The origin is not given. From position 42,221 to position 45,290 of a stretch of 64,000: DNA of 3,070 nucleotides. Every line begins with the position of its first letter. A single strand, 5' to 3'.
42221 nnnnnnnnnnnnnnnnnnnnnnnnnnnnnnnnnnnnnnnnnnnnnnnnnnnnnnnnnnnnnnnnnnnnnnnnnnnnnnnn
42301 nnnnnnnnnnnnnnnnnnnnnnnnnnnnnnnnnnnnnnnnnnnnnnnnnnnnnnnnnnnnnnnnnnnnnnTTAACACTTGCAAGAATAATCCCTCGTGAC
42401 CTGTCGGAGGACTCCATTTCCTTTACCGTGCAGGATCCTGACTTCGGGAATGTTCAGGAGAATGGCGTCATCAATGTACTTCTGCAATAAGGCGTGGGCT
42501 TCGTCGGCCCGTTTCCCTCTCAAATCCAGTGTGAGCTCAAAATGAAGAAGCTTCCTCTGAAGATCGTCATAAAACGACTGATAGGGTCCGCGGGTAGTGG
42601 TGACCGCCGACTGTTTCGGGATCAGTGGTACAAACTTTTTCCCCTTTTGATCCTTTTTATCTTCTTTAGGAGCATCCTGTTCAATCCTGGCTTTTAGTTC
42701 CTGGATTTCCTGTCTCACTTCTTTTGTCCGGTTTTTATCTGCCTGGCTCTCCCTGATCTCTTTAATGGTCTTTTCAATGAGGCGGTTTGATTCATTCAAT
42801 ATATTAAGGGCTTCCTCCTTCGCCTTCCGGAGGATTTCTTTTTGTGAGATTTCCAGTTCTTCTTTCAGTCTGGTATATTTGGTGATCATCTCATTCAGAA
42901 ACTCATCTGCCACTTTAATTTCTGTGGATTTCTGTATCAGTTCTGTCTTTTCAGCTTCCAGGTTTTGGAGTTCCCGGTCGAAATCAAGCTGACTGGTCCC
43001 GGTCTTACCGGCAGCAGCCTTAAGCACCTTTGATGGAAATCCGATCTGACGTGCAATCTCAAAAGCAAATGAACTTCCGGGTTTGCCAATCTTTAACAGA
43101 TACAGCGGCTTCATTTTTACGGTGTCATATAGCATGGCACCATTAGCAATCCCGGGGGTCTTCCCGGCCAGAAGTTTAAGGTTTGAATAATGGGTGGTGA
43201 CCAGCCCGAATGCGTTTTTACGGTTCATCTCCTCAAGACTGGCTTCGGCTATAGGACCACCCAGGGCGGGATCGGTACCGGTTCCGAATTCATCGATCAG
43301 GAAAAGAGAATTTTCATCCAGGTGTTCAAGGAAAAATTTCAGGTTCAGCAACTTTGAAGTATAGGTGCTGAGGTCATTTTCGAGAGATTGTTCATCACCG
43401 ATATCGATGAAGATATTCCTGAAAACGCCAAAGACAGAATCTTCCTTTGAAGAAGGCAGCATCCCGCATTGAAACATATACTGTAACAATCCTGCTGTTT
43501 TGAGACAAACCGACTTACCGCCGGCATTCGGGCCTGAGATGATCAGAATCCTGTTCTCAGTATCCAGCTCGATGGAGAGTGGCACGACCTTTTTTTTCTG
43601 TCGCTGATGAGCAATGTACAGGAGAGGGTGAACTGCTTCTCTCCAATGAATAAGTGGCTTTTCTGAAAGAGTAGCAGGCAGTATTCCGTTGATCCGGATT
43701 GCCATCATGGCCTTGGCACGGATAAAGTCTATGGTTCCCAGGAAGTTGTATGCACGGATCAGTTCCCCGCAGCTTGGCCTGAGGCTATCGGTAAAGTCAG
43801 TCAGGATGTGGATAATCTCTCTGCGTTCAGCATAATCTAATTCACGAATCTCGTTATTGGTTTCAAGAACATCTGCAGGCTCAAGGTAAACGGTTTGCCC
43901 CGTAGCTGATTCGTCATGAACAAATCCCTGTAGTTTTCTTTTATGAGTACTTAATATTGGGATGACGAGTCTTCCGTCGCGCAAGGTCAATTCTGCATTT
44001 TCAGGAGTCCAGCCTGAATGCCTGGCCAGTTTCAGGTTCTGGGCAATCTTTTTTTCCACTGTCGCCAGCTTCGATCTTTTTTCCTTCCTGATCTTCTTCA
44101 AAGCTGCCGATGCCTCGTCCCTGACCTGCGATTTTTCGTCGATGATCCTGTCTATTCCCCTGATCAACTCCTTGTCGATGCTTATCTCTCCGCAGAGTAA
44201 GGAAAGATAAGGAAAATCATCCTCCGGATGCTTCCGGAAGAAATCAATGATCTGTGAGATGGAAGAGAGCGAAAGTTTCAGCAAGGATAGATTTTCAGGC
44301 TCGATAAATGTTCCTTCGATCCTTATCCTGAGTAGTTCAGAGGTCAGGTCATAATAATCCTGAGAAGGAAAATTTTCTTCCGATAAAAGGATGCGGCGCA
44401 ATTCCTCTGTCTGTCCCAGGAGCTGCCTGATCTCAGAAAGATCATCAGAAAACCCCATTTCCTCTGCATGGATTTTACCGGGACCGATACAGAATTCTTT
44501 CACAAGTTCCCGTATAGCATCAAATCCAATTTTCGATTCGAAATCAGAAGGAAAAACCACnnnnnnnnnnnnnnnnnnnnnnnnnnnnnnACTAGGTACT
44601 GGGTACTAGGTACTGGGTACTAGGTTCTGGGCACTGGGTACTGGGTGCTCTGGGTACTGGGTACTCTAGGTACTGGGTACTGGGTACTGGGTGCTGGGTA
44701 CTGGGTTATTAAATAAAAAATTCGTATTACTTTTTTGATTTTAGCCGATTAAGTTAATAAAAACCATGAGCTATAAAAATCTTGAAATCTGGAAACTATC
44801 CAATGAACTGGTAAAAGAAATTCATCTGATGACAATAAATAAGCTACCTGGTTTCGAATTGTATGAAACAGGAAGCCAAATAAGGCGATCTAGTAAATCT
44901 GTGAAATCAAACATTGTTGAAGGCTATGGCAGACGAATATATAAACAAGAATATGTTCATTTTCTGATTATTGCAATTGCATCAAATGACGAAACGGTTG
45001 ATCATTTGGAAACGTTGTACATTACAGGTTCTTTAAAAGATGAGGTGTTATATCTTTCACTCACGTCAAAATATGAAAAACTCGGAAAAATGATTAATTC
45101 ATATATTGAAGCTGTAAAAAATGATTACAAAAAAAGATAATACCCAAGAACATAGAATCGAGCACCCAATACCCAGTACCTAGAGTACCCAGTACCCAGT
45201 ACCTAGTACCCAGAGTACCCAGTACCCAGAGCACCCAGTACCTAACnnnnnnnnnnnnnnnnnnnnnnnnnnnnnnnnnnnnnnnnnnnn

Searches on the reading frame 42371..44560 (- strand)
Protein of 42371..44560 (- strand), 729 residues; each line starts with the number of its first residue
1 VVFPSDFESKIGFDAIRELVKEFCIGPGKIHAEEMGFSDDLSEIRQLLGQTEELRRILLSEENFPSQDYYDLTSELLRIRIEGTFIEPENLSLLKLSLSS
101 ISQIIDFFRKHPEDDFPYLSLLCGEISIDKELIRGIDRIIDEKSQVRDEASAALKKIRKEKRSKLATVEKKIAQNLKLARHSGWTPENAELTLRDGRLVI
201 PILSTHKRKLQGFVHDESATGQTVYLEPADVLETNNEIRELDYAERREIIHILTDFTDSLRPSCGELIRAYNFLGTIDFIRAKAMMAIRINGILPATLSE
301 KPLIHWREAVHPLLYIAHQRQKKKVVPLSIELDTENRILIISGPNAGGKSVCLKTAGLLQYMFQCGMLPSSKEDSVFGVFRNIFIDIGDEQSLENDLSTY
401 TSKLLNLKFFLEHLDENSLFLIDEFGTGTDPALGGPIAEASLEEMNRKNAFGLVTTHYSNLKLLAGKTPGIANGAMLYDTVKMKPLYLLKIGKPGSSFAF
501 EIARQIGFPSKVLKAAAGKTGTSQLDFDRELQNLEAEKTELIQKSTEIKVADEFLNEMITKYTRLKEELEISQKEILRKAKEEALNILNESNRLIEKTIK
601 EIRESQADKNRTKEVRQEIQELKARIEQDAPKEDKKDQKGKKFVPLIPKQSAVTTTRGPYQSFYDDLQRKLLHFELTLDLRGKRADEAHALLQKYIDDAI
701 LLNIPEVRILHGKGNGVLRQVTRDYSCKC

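Call 14: search_protein_families(library=pfam, proteins=[window:42371-44560:-])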
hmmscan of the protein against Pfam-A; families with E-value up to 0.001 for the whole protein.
window:42371-44560:- (729 aa): 2 families
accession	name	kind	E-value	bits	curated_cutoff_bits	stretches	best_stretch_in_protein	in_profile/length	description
PF00488.27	MutS_V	-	4.2e-27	95.8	30.2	1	339-519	1-183/188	MutS domain V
PF01713.27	Smr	-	2.6e-14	53.6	25.7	1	678-725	1-49/77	Smr domain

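Call 16: find_related_loci(query=window:42371-44560:-, collection=genome_contigs, flank=10000)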
Query window:42371-44560:- (729 aa) in genome_contigs; peptide patterns used: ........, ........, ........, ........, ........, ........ (x = any residue, [..] = any of these).
128 stretches matched a pattern; 4 encode a relative of the query (tblastn E <= 1e-3); 4 distinct loci.
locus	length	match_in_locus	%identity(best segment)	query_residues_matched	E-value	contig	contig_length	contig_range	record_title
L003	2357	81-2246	90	1-725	0e+0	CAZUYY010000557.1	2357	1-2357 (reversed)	MAG TPA_asm: uncultured Prolixibacteraceae bacterium isolate binchicken_co3_102 genome assembly, contig: NODE_162461_len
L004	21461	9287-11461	81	1-725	0e+0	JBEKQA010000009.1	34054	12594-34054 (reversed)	MAG: Bacteroidales bacterium isolate SPRUCE 477 SPRUCE_477_9, whole genome shotgun sequence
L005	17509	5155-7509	51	6-725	0e+0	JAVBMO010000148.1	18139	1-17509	MAG: Bacteroidales bacterium isolate EPI_MAG_00054 c_000000349370, whole genome shotgun sequence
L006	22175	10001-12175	81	1-725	0e+0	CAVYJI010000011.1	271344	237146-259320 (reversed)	MAG: uncultured Bacteroidales bacterium isolate MFD01476.bin.1.15 genome assembly, contig: contig_49850, whole genome sh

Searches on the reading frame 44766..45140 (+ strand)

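Call 35: search_protein_families(library=pfam, proteins=[window:44766-45140:+], max_evalue=0.01)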
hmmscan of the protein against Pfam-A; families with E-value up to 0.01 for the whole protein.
window:44766-45140:+ (124 aa): 1 family
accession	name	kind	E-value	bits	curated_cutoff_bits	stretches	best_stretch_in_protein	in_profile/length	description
PF05635.17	23S_rRNA_IVP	-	7.4e-26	90.9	33.8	1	4-112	1-106/106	23S rRNA-intervening sequence protein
